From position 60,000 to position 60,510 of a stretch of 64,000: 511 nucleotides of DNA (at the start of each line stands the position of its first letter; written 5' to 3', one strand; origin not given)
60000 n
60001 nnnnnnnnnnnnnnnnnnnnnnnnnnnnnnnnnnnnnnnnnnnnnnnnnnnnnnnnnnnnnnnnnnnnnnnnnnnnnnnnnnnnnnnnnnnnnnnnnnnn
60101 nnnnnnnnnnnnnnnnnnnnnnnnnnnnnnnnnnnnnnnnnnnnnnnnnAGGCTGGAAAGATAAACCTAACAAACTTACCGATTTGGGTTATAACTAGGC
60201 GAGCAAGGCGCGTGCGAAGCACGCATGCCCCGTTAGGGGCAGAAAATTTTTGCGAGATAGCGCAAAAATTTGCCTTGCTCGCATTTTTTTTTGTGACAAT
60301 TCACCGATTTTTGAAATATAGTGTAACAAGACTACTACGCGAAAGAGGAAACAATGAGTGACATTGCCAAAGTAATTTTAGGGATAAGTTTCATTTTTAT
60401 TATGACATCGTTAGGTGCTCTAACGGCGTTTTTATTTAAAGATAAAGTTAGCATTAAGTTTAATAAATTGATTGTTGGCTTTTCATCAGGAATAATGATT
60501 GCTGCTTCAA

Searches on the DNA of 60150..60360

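Call 40: search_rna_families(source=window, start=60150, end=60360, threshold=evalue, max_evalue=10)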
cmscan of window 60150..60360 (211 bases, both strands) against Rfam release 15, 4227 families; matches with E-value up to 10: 5.
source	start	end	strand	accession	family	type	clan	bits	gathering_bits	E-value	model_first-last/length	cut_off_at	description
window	60157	60284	-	RF02230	sX11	Gene; sRNA;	-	18.9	70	0.12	1-138/138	no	Proteobacterial sRNA sX11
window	60233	60337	+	RF02629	RmaA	Gene; sRNA;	-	15.9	57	1.8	1-113/113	no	Regulator of motility and amylovoran A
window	60201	60335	-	RF01821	RsaH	Gene; sRNA;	-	13.9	50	7.4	1-123/123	no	RNA Staph. aureus H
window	60211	60291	+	RF02869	ncS025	Gene; sRNA;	-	12.4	46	6.5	1-85/85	no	Burkholderia sRNA 25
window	60239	60277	+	RF03213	mir-5885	Gene; miRNA;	-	11.7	64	8.9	1-65/65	no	mir-5885 microRNA precursor family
